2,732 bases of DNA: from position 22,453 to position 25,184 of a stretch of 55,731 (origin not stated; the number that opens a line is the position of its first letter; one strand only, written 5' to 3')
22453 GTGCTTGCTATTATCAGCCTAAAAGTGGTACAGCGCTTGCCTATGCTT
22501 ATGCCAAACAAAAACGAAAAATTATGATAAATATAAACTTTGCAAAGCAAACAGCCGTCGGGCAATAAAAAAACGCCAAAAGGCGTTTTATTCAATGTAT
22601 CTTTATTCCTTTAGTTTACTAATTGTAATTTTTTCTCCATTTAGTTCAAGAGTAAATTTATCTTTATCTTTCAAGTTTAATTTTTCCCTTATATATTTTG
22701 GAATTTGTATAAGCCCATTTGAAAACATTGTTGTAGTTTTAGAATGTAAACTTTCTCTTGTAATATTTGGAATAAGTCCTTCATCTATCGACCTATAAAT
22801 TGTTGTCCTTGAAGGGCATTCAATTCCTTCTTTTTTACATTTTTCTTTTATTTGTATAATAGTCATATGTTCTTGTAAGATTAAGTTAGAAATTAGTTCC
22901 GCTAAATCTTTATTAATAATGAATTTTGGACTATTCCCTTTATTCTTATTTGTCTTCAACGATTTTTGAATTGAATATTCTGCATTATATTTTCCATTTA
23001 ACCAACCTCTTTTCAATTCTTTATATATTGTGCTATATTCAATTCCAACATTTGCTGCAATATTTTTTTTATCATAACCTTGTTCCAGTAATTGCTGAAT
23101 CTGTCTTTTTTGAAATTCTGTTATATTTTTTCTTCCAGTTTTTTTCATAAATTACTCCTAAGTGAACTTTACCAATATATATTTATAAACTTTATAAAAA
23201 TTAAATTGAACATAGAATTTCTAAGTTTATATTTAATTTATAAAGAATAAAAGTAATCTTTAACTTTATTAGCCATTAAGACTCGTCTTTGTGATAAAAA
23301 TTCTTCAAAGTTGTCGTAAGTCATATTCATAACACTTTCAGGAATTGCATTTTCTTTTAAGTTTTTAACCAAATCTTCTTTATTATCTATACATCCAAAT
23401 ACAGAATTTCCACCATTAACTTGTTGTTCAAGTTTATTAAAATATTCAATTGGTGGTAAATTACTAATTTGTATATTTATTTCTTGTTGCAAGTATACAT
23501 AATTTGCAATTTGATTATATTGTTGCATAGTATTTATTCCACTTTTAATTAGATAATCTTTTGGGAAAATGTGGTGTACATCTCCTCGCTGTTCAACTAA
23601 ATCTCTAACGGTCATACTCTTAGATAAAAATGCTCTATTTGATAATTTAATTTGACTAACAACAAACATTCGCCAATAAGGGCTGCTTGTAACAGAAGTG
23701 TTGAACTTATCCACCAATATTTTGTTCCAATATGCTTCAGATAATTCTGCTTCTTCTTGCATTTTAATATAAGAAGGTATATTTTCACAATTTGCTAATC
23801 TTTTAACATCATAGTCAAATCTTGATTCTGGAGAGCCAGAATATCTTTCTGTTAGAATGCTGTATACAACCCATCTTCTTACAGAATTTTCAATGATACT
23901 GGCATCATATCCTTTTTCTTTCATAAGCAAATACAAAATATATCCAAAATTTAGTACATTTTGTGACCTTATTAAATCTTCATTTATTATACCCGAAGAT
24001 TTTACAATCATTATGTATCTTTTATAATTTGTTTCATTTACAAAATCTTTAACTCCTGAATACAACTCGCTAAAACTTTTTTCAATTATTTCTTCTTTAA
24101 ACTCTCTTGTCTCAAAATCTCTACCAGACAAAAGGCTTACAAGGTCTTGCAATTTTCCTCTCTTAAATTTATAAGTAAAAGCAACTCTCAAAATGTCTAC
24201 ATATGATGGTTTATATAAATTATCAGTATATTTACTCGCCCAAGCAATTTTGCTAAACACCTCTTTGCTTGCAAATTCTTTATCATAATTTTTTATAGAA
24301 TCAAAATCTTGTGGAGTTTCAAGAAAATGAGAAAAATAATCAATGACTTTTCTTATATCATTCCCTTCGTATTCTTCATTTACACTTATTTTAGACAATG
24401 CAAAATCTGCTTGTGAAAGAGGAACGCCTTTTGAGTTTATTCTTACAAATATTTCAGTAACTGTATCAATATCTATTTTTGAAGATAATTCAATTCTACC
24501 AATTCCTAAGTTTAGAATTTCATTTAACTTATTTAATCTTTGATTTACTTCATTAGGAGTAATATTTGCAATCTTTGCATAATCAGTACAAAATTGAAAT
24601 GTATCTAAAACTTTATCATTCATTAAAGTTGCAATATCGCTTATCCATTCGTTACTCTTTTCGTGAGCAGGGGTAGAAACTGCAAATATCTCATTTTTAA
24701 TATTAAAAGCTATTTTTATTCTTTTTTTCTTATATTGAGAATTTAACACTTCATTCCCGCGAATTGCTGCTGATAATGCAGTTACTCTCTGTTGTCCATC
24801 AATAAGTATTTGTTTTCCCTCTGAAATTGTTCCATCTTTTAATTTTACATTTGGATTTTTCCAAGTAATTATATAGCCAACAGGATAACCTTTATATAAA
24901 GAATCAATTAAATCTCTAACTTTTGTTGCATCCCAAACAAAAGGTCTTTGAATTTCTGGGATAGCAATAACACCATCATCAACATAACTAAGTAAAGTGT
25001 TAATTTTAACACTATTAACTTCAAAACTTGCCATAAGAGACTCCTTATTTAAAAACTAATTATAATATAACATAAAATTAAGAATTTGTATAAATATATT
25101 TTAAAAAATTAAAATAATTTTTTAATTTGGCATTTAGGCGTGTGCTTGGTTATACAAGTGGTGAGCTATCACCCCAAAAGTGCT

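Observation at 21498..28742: Compact integrative island at tRNA-Glu combining an HUH Rep, a large serine recombinase and defence-like cargo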

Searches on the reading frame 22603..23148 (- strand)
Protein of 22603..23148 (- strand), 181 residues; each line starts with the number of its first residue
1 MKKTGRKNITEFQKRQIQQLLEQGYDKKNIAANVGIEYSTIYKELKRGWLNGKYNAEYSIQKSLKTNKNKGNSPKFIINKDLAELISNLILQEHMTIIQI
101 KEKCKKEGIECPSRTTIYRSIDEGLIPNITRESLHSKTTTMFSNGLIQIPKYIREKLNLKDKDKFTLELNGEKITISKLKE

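Call 4: search_protein_families(library=pfam, proteins=[window:22603-23148:-], max_evalue=0.01)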
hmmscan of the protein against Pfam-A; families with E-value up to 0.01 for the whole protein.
window:22603-23148:- (181 aa): 5 families
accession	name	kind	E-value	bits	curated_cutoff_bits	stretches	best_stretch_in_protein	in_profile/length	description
PF13936.12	HTH_38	-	8.4e-06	25.9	27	1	7-48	3-44/44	Helix-turn-helix domain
PF04014.23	MazE_antitoxin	-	8.4e-05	22.9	24.7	1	147-180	10-44/48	Antidote-toxin recognition MazE, bacterial antitoxin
PF02796.21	HTH_7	-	0.00021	21.8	23.8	1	15-43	12-40/45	Helix-turn-helix domain of resolvase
PF13565.12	HTH_32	-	0.00026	21.9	33.7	0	61-119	15-71/73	Homeodomain-like domain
PF13384.12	HTH_23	-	0.0004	20.6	24.6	1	10-47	3-40/50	Homeodomain-like domain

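Call 5: search_protein_families(library=padloc, proteins=[window:22603-23148:-], max_evalue=0.01)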
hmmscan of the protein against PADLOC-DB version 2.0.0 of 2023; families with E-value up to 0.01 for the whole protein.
window:22603-23148:- (181 aa): 2 families
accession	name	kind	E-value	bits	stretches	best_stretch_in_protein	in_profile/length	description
PDLC04133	mad1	-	0.0022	16.3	0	113-131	18-36/60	mads_1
PDLC01865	CARF3--CARF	-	0.0034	15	0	14-47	151-184/215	-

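Call 6: search_protein_families(library=phrogs, proteins=[window:22603-23148:-], max_evalue=0.01)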
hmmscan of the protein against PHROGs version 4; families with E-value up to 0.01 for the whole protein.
window:22603-23148:- (181 aa): 16 families
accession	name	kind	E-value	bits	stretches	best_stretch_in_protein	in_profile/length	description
phrog_4646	-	integration and excision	2.9e-14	54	1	7-140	5-152/344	transposase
phrog_11420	-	DNA, RNA and nucleotide metabolism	1.8e-07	32.2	1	9-55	7-60/82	DNA binding protein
phrog_664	-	DNA, RNA and nucleotide metabolism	3.2e-06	28.1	1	6-59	82-135/210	DNA binding protein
phrog_125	-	DNA, RNA and nucleotide metabolism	4.7e-06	27.3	1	3-96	156-246/254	DNA invertase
phrog_11108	-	unknown function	7e-05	23.7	1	13-84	52-122/180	-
phrog_24579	-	head and packaging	8.3e-05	23.6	1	2-55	7-62/126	terminase small subunit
phrog_4494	-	unknown function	0.00021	22.8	1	14-70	8-64/109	-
phrog_4681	-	moron, auxiliary metabolic gene and host takeover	0.00038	21.3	1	144-180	13-49/87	antitoxin from a toxin-antitoxin system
phrog_4102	-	head and packaging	0.0011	20.1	1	8-51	14-57/166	terminase small subunit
phrog_309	-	head and packaging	0.0015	19.5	1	14-71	146-194/319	terminase small subunit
phrog_20467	-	DNA, RNA and nucleotide metabolism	0.0015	19.4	1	10-47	64-101/112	HNH endonuclease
phrog_26445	-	unknown function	0.0016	19.9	1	15-47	8-40/101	-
phrog_3855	-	DNA, RNA and nucleotide metabolism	0.0018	19.6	1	12-47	67-102/115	HTH DNA binding protein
phrog_20487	-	unknown function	0.0035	17.8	1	15-120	12-114/194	-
phrog_4291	-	DNA, RNA and nucleotide metabolism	0.0051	16.1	1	7-46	867-906/909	RNA-dependent RNA polymerase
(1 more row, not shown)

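Call 39: search_protein_families(library=ncbifam, proteins=[window:22603-23148:-], max_evalue=0.01)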
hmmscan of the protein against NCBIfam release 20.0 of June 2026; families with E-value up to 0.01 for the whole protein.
window:22603-23148:- (181 aa): 5 families
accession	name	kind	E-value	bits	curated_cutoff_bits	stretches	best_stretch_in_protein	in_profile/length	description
TIGR01439.1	lp_hng_hel_AbrB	domain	8.8e-08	31.8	28.3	1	142-178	5-42/44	transcriptional regulator, AbrB family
NF033563.0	transpos_IS30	equivalog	1.3e-07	31.6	80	1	39-130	1-90/267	IS30 family transposase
NF033545.0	transpos_IS630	equivalog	1.4e-06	28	100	1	15-146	3-130/299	IS630 family transposase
NF033577.2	transpos_IS481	equivalog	0.0031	17.1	224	1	14-122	2-103/284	IS481 family transposase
NF040595.1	HTH_Cbp1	equivalog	0.0043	17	140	1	14-110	5-101/135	CRISPR DNA repeat-binding protein Cbp1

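Call 73: search_protein_families(library=pfam, proteins=[window:22603-23148:-, L004:9250-9714:-], max_evalue=1)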
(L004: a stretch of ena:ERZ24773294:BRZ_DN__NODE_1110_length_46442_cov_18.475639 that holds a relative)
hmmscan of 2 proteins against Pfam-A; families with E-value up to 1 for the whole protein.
window:22603-23148:- (181 aa): 12 families
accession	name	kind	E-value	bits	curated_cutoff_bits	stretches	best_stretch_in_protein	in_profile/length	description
PF13936.12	HTH_38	-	8.4e-06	25.9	27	1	7-48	3-44/44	Helix-turn-helix domain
PF04014.23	MazE_antitoxin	-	8.4e-05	22.9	24.7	1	147-180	10-44/48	Antidote-toxin recognition MazE, bacterial antitoxin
PF02796.21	HTH_7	-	0.00021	21.8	23.8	1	15-43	12-40/45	Helix-turn-helix domain of resolvase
PF13565.12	HTH_32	-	0.00026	21.9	33.7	1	61-119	15-71/73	Homeodomain-like domain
PF13384.12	HTH_23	-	0.0004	20.6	24.6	1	10-47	3-40/50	Homeodomain-like domain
PF14493.12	HTH_40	-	0.012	16.3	27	1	18-56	6-45/89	Helix-turn-helix domain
PF06056.18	Terminase_5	-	0.017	15.5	20.3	1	14-43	3-32/58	Putative ATPase subunit of terminase (gpP-like)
PF13022.12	HTH_Tnp_1_2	-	0.019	15.5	27.9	1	7-45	7-47/122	Helix-turn-helix of insertion element transposase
PF03623.18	Focal_AT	-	0.031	14.7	23.3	1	76-108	75-107/133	Focal adhesion targeting region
PF13551.12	HTH_29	-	0.032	14.8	28.1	1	17-47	4-35/64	Winged helix-turn helix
PF02954.25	HTH_8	-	0.066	13.4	22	1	11-47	4-41/42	Bacterial regulatory protein, Fis family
PF13518.12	HTH_28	-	0.082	13.4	25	1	14-47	2-35/52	Helix-turn-helix domain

L004:9250-9714:- (154 aa): 0 families

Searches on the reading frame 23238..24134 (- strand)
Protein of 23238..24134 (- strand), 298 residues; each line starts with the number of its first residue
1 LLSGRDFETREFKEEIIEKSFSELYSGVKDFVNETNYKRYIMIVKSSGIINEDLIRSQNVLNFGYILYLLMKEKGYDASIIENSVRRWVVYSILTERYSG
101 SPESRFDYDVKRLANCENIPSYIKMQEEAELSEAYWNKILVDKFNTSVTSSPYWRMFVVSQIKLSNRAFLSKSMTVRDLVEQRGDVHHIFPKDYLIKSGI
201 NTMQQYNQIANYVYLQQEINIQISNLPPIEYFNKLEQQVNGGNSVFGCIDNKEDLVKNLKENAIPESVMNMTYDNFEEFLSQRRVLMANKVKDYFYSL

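Call 73: search_protein_families(library=pfam, proteins=[window:23238-24134:-], max_evalue=1)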
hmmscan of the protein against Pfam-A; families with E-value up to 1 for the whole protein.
window:23238-24134:- (298 aa): 1 family
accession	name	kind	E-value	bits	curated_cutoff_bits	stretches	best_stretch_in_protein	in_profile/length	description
PF07510.16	GmrSD_C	-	0.011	16.1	23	1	158-232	26-103/138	GmrSD restriction endonucleases, C-terminal domain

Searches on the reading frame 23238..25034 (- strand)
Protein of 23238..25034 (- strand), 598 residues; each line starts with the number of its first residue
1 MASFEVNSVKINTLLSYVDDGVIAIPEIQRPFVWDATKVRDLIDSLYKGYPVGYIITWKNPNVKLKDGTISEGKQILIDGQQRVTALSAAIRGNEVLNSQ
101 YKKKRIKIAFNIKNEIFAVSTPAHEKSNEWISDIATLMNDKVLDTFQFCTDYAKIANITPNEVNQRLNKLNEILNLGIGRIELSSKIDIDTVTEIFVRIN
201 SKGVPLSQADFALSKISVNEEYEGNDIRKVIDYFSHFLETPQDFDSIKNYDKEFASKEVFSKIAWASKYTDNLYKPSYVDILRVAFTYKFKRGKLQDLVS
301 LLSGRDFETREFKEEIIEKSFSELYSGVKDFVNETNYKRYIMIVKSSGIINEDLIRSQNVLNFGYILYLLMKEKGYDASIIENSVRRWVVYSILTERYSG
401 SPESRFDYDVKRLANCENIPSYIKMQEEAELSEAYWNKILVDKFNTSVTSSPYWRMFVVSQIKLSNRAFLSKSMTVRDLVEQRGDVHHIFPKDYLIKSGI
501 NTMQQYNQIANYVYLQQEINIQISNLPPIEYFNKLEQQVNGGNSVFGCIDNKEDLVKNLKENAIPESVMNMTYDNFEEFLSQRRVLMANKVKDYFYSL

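Call 4: search_protein_families(library=pfam, proteins=[window:23238-25034:-], max_evalue=0.01)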
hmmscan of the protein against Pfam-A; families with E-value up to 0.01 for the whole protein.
window:23238-25034:- (598 aa): 1 family
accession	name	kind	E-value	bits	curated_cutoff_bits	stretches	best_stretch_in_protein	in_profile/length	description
PF03235.19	GmrSD_N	-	6.6e-33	114.9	33.2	1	12-214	2-196/199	GmrSD restriction endonuclease, N-terminal domain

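Call 5: search_protein_families(library=padloc, proteins=[window:23238-25034:-], max_evalue=0.01)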
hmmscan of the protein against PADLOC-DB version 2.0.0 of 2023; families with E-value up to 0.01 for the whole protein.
window:23238-25034:- (598 aa): 7 families
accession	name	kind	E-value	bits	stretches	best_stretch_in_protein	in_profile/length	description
PDLC04151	HEC-05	-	8e-29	98.8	4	7-61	24-78/600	-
PDLC04709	PDC-M55C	-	2.8e-16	57.3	1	11-210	17-232/554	-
PDLC04150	HEC-05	-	6.1e-16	56.4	2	1-59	1-58/583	-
PDLC04153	HEC-05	-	6.8e-10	35.8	1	16-59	14-57/621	-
PDLC02792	SspE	-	4.2e-07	26.7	1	4-154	6-157/771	SspE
PDLC04157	HEC-06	-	5.8e-07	26.5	1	1-123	1-119/558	-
PDLC04027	PD-T4-2_A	-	4e-05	20.8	1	23-89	53-110/363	-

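Call 6: search_protein_families(library=phrogs, proteins=[window:23238-25034:-], max_evalue=0.01)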
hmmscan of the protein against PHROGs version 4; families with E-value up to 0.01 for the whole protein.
window:23238-25034:- (598 aa): 3 families
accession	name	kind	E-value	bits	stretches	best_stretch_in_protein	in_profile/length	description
phrog_2598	-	unknown function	1.4e-16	61.6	1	3-209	26-172/352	-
phrog_1583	-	unknown function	1.2e-14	54.9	1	4-222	16-179/417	-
phrog_17051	-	unknown function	3.5e-14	53.6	2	15-64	13-62/584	-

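Call 39: search_protein_families(library=ncbifam, proteins=[window:23238-25034:-], max_evalue=0.01)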
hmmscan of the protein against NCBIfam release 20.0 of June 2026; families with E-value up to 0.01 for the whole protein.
window:23238-25034:- (598 aa): 0 families

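Call 73: search_protein_families(library=pfam, proteins=[L004:9250-9714:-], max_evalue=1)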
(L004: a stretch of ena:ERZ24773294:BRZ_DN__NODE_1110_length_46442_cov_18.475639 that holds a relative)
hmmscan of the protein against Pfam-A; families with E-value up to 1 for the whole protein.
L004:9250-9714:- (154 aa): 0 families
